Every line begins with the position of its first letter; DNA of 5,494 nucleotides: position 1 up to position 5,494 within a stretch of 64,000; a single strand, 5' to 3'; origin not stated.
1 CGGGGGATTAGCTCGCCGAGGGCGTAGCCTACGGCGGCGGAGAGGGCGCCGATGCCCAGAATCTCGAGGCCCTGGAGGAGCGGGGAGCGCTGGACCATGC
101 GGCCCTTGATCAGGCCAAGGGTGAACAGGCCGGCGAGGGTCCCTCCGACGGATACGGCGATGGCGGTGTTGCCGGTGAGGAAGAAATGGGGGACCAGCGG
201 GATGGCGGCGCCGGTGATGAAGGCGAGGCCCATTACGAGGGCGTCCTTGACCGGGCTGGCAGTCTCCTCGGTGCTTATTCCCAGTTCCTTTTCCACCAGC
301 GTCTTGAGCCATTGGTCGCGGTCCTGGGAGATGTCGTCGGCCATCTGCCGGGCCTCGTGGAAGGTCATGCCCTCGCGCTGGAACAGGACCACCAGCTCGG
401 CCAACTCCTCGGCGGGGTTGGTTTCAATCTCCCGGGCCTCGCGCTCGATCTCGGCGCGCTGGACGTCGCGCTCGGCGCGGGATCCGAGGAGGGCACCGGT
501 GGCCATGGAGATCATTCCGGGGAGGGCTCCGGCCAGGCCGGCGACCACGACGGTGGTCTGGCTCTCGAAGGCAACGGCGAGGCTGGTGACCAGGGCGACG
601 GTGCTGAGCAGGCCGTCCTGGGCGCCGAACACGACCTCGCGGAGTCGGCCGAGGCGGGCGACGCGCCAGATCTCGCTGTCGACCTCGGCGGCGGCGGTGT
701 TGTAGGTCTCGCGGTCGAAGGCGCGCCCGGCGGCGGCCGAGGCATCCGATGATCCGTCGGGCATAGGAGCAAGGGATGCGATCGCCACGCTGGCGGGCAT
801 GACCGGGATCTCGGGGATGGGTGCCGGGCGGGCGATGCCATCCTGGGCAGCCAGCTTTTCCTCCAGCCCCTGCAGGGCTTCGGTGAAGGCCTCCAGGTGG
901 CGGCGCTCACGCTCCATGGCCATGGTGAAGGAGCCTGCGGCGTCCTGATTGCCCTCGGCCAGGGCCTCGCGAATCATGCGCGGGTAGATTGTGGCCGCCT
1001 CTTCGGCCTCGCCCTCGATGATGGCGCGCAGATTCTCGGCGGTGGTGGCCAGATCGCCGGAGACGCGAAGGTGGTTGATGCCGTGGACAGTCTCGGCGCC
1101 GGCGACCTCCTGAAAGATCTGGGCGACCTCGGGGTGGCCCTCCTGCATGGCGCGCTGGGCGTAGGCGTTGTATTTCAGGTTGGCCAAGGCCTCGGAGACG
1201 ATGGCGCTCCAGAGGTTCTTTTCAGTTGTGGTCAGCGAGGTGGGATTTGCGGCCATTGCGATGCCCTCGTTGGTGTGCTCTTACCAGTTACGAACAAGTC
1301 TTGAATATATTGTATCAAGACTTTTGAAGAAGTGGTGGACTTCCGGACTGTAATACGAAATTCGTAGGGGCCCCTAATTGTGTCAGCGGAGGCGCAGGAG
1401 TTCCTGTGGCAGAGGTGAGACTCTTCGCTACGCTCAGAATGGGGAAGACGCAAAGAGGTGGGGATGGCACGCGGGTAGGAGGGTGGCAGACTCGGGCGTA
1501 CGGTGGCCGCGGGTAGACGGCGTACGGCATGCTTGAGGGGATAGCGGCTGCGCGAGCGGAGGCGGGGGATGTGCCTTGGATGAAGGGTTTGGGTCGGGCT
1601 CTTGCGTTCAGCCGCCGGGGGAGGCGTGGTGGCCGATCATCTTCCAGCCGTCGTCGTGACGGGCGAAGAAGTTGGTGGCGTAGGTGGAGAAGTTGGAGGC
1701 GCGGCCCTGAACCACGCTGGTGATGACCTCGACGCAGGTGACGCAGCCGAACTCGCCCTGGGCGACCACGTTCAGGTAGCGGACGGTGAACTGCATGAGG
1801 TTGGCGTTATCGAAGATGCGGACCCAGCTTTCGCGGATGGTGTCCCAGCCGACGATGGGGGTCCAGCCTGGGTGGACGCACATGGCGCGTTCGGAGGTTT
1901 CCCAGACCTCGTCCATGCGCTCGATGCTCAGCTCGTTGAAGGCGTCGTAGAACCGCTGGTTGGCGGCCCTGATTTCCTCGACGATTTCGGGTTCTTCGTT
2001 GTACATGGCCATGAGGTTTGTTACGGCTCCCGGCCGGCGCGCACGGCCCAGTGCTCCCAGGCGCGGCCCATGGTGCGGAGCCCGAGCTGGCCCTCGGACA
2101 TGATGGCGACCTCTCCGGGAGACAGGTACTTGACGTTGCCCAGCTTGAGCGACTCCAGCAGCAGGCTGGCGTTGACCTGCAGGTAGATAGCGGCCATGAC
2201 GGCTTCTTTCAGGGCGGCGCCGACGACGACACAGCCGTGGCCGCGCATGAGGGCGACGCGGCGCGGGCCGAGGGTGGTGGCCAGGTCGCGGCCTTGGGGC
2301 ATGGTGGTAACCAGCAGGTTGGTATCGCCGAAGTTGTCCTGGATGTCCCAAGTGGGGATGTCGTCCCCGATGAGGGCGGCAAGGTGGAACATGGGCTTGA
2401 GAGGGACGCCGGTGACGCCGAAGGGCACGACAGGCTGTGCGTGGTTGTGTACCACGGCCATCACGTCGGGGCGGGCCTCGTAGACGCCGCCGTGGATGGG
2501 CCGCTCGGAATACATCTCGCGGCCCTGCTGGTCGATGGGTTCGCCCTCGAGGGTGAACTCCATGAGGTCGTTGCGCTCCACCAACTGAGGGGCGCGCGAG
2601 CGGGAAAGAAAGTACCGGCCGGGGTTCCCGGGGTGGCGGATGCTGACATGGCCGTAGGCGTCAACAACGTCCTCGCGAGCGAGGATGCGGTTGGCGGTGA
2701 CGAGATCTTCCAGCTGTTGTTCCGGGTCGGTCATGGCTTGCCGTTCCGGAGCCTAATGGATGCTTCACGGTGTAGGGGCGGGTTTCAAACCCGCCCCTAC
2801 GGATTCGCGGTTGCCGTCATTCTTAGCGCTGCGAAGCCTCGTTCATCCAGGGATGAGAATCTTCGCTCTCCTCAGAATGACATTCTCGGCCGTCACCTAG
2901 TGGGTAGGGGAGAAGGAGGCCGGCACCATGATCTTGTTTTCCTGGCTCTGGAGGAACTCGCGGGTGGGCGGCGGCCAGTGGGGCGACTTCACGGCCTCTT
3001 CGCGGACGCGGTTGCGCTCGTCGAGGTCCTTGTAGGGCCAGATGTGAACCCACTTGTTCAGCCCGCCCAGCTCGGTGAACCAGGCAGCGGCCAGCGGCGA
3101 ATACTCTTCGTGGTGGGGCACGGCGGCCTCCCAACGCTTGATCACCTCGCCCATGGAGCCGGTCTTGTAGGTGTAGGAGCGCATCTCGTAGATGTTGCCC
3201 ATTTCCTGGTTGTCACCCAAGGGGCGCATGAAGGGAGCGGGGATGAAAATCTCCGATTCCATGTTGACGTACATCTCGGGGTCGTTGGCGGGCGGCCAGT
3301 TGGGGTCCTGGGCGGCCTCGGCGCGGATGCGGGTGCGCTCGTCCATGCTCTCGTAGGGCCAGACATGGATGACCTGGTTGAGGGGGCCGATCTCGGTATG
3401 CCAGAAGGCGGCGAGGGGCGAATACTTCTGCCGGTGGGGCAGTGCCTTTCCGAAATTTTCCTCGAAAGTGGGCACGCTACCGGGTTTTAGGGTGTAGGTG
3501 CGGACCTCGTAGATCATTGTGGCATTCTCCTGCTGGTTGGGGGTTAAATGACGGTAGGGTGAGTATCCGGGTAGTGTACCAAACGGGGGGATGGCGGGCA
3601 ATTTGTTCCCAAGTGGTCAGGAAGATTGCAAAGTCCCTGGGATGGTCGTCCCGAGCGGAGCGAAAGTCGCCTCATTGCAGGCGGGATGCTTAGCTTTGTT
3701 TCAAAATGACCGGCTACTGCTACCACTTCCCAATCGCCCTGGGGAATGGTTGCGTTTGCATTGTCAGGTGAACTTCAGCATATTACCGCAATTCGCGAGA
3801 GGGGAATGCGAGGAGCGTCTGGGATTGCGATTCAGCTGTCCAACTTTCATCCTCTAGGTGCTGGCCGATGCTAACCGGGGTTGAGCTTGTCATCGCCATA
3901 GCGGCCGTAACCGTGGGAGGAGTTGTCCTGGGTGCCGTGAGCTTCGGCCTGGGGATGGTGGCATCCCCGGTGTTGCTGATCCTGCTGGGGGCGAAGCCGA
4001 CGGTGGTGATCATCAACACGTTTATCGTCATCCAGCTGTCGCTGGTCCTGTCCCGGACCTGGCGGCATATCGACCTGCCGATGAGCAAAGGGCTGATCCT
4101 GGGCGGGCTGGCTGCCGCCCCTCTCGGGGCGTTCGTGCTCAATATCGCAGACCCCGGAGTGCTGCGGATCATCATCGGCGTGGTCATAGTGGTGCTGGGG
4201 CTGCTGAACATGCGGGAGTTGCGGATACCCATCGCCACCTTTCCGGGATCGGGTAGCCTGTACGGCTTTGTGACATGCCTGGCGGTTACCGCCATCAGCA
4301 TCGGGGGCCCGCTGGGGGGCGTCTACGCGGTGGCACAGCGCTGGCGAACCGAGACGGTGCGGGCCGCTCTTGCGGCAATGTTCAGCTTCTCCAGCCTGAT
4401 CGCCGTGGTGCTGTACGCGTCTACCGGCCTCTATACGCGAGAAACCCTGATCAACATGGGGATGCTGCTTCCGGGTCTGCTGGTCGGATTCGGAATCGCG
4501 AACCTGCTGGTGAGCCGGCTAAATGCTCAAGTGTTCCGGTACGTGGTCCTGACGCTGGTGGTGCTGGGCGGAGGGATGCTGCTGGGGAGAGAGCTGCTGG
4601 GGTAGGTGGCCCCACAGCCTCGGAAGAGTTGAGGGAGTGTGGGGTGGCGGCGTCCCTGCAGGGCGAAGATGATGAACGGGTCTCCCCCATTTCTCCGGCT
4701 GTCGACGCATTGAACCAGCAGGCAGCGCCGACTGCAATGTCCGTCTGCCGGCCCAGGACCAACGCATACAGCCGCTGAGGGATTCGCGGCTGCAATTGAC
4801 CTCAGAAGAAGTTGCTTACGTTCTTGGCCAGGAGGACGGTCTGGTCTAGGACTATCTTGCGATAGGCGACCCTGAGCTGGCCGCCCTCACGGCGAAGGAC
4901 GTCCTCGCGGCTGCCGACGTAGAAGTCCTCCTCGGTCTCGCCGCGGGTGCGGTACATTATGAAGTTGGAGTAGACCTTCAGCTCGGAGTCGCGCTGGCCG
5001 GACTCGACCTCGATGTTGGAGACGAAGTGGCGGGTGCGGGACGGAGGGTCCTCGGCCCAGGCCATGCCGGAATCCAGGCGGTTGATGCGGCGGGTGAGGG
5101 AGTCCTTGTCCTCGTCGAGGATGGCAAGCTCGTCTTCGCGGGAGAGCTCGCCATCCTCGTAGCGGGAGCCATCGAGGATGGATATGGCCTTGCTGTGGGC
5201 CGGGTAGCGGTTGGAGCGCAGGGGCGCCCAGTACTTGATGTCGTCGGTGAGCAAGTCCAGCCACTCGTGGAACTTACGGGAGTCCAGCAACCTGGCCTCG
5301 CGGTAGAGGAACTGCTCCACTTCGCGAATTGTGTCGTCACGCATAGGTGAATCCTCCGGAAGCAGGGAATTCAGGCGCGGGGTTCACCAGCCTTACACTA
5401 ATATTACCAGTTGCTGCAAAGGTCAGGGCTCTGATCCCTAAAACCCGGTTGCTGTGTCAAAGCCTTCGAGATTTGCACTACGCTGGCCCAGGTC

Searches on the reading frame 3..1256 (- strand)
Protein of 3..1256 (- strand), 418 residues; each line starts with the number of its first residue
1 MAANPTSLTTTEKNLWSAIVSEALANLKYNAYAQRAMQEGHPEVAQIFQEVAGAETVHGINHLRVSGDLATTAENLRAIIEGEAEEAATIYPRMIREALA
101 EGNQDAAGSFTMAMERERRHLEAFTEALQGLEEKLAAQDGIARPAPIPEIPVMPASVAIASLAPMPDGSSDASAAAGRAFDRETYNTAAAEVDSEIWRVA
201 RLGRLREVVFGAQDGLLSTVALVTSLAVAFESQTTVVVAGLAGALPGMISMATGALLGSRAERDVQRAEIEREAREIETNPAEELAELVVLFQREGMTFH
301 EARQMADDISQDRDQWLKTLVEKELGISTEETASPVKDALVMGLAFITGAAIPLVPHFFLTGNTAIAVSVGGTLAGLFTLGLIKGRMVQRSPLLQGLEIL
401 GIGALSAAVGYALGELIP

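Call 52: search_protein_families(library=pfam, proteins=[window:3-1256:-], max_evalue=0.001)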
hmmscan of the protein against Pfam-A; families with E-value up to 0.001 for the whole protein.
window:3-1256:- (418 aa): 2 families
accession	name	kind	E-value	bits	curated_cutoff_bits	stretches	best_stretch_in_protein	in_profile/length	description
PF01988.24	VIT1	-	1e-57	195.9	28.1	1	205-414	1-213/214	VIT family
PF02915.23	Rubrerythrin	-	1.5e-17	64.7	22.8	1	13-127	1-136/137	Rubrerythrin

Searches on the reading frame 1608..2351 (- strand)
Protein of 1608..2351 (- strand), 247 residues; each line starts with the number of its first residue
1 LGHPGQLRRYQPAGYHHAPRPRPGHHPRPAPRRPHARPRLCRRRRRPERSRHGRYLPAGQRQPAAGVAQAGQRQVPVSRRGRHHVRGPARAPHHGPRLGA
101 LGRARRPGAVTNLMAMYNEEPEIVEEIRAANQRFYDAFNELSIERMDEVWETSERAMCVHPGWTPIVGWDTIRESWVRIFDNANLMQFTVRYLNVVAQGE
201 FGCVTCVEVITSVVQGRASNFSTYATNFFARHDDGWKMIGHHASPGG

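Call 51: search_protein_families(library=ncbifam, proteins=[window:1608-2351:-], max_evalue=0.00001)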
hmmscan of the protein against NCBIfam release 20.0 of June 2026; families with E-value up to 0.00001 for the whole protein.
window:1608-2351:- (247 aa): 0 families

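Call 52: search_protein_families(library=pfam, proteins=[window:1608-2351:-], max_evalue=0.001)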
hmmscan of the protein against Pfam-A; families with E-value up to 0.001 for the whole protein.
window:1608-2351:- (247 aa): 3 families
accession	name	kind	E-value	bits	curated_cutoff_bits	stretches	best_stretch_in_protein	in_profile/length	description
PF13474.12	SnoaL_3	-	4.7e-25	88.7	22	1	127-245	1-118/121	SnoaL-like domain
PF14534.12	DUF4440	-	9.4e-08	32.9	25.2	1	127-238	1-107/107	Domain of unknown function (DUF4440)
PF12680.13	SnoaL_2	-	1.7e-05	25.8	27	1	132-230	2-93/102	SnoaL-like domain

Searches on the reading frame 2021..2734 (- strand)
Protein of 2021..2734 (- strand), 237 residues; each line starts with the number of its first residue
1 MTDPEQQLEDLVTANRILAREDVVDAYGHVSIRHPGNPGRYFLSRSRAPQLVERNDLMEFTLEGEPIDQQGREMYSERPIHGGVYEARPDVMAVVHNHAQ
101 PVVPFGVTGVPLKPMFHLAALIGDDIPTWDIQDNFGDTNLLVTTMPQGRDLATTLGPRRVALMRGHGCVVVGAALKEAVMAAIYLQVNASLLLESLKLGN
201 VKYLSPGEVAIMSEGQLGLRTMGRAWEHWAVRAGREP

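Call 51: search_protein_families(library=ncbifam, proteins=[window:2021-2734:-], max_evalue=0.00001)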
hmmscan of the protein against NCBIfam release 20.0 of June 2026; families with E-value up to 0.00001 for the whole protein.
window:2021-2734:- (237 aa): 15 families
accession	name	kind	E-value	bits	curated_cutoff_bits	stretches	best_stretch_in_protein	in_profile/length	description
NF053537.1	DhpthDcsPhtC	equivalog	1.5e-22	80.1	200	1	11-201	4-199/232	3,4-dihydroxyphthalate decarboxylase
NF004855.0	PRK06208.1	subfamily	6.4e-18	65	255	1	8-223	44-254/274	class II aldolase/adducin family protein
NF005186.0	PRK06661.1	equivalog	1.1e-17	64.6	339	1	9-188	8-183/235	hypothetical protein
NF053831.1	RU1PAldHalo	equivalog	1.9e-12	47.1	300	1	53-212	48-199/208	ribulose-1-phosphate aldolase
NF005123.0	PRK06557.1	subfamily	3.9e-12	46.3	251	1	9-210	14-210/223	L-ribulose-5-phosphate 4-epimerase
NF005484.0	PRK07090.1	equivalog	1e-11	44.6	261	1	28-206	53-224/260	aldolase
NF005451.0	PRK07044.1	subfamily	1.3e-11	44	207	1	7-216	22-227/256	aldolase II superfamily protein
NF005984.0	PRK08087.1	subfamily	1.7e-10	41.1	264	1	69-213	65-203/215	L-fuculose-phosphate aldolase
NF005302.0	PRK06833.1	equivalog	6.4e-10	38.9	264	1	53-214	53-205/214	L-fuculose-phosphate aldolase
TIGR01086.1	fucA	equivalog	1.2e-07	31.7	400.25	1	71-212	66-201/214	L-fuculose-phosphate aldolase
NF006672.0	PRK09220.1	equivalog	2.4e-07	30.3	226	0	4-99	8-102/209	methylthioribulose 1-phosphate dehydratase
TIGR03328.1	salvage_mtnB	equivalog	5.9e-07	29.2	137.05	0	29-100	20-90/194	methylthioribulose 1-phosphate dehydratase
NF040649.1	FucA_Meth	equivalog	1.1e-06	28.8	250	0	17-101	13-92/179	L-fuculose phosphate aldolase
NF043034.1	OxoTetrPhDc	equivalog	1.1e-06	28.6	250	0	155-210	148-202/205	3-oxo-tetronate 4-phosphate decarboxylase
NF006413.0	PRK08660.1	equivalog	2.8e-06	27.3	203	0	23-185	18-167/184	aldolase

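Call 52: search_protein_families(library=pfam, proteins=[window:2021-2734:-], max_evalue=0.001)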
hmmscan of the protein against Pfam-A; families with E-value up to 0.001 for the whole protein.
window:2021-2734:- (237 aa): 1 family
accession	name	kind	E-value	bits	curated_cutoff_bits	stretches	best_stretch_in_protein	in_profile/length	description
PF00596.27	Aldolase_II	-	1.2e-25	90.9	22.2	1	9-191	1-181/183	Class II Aldolase and Adducin N-terminal domain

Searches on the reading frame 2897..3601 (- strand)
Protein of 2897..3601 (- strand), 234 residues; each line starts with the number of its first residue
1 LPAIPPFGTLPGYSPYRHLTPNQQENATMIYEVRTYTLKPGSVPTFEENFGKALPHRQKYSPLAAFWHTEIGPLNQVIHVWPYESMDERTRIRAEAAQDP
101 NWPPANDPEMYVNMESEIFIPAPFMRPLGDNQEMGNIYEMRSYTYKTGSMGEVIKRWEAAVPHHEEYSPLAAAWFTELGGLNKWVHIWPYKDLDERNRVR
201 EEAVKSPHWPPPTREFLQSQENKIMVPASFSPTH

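Call 51: search_protein_families(library=ncbifam, proteins=[window:2897-3601:-], max_evalue=0.00001)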
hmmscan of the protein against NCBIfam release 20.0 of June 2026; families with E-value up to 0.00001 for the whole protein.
window:2897-3601:- (234 aa): 0 families

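Call 52: search_protein_families(library=pfam, proteins=[window:2897-3601:-], max_evalue=0.001)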
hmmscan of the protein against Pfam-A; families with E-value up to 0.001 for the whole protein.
window:2897-3601:- (234 aa): 1 family
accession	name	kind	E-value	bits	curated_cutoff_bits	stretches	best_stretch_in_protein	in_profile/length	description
PF07978.19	NIPSNAP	-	5.4e-55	184.3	22.3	2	31-124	1-100/102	NIPSNAP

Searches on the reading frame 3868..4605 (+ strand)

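Call 51: search_protein_families(library=ncbifam, proteins=[window:3868-4605:+], max_evalue=0.00001)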
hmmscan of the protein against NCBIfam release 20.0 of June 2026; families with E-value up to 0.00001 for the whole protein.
window:3868-4605:+ (245 aa): 0 families

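Call 52: search_protein_families(library=pfam, proteins=[window:3868-4605:+], max_evalue=0.001)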
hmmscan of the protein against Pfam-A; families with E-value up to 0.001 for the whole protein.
window:3868-4605:+ (245 aa): 1 family
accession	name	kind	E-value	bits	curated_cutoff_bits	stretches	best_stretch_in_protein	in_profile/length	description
PF01925.25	TauE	-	5.3e-22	79.1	32.6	1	11-236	2-235/237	Sulfite exporter TauE/SafE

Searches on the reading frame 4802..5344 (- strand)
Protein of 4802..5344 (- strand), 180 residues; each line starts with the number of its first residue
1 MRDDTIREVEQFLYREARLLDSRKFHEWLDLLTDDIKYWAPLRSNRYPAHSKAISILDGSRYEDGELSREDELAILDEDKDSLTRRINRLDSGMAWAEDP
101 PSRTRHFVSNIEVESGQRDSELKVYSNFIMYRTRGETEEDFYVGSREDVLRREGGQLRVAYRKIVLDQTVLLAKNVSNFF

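Call 6: search_protein_families(library=pfam, proteins=[window:4802-5344:-], max_evalue=0.01)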
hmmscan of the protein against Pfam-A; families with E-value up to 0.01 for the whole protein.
window:4802-5344:- (180 aa): 2 families
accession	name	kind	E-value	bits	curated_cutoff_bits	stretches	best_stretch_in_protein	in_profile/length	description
PF00866.24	Ring_hydroxyl_B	-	6.2e-44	150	27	1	15-171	1-142/144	Ring hydroxylating beta subunit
PF13577.12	SnoaL_4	-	7.1e-08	32.9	24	1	6-163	6-126/126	SnoaL-like domain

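Call 12: search_solved_structures(query=window:4802-5344:-, max_evalue=0.00001)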
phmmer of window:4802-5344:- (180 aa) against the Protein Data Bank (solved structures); distinct sequences matched with E-value up to 0.00001: 17.
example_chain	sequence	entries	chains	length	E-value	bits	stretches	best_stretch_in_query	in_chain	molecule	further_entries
2b1x_B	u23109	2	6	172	6.6e-39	136.7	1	2-177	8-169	naphthalene dioxygenase small subunit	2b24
2xr8_B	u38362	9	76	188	4.9e-34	120.9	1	7-180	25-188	BIPHENYL DIOXYGENASE SUBUNIT BETA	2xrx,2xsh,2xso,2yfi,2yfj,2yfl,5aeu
1wql_B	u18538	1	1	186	5.9e-34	120.6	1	8-180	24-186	ethylbenzene dioxygenase small subunit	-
1uli_B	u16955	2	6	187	1.6e-33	119.2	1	7-180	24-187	biphenyl dioxygenase small subunit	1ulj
3gzx_B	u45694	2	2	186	6.2e-32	114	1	7-180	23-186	Biphenyl dioxygenase subunit beta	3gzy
3en1_B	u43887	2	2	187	7.7e-32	113.7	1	7-180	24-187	Benzene 1,2-dioxygenase subunit beta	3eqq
8k0a_B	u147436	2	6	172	4.8e-30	107.9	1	8-180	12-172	3-phenylpropionate/cinnamic acid dioxygenase subunit beta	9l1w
2ckf_B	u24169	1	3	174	1.5e-27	99.8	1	9-177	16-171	RING-HYDROXYLATING DIOXYGENASE BETA SUBUNIT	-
2gbw_B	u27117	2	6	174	7.2e-27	97.5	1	7-177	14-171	Biphenyl 2,3-Dioxygenase Beta Subunit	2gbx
9jp5_B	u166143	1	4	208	1.4e-26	96.6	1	8-179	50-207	Phthalate 3,4-dioxygenase beta subunit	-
9vdb_B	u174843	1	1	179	4e-20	75.6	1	8-179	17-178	Aromatic-ring-hydroxylating dioxygenase, beta subunit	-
7yls_A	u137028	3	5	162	4.5e-13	52.6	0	7-44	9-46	Aromatic-ring-hydroxylating dioxygenase beta subunit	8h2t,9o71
2bmo_B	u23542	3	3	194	4e-11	46.3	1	4-165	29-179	OXYGENASE-BETA NBDO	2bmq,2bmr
5xbp_C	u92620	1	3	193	1.2e-10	44.7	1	3-168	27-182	3NT oxygenase beta subunit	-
4hjl_B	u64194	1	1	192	9.1e-09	38.6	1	8-176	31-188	Naphthalene 1,2-dioxygenase subunit beta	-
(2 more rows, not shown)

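Call 51: search_protein_families(library=ncbifam, proteins=[window:4802-5344:-], max_evalue=0.00001)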
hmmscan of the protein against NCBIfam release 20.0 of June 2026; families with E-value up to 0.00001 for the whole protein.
window:4802-5344:- (180 aa): 5 families
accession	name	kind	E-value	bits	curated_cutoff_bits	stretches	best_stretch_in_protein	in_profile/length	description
NF007479.0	PRK10069.1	subfamily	3.2e-59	200.1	145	1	6-180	21-185/185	3-phenylpropionate/cinnamic acid dioxygenase subunit beta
NF042947.1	3PPDioc_HcaF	equivalog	2.7e-46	157.6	230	2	75-180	65-172/172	3-phenylpropionate/cinnamic acid dioxygenase subunit beta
TIGR03232.1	benzo_1_2_benB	equivalog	2.1e-16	60.2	225.55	1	9-168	1-143/155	benzoate 1,2-dioxygenase small subunit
TIGR03231.1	anthran_1_2_B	equivalog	2.5e-10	40.8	213.5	1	9-166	1-141/155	anthranilate 1,2-dioxygenase small subunit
NF041685.1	ant_diox_AndAd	equivalog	2.3e-07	30.5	230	0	103-169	79-145/155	anthranilate 1,2-dioxygenase small subunit AndAd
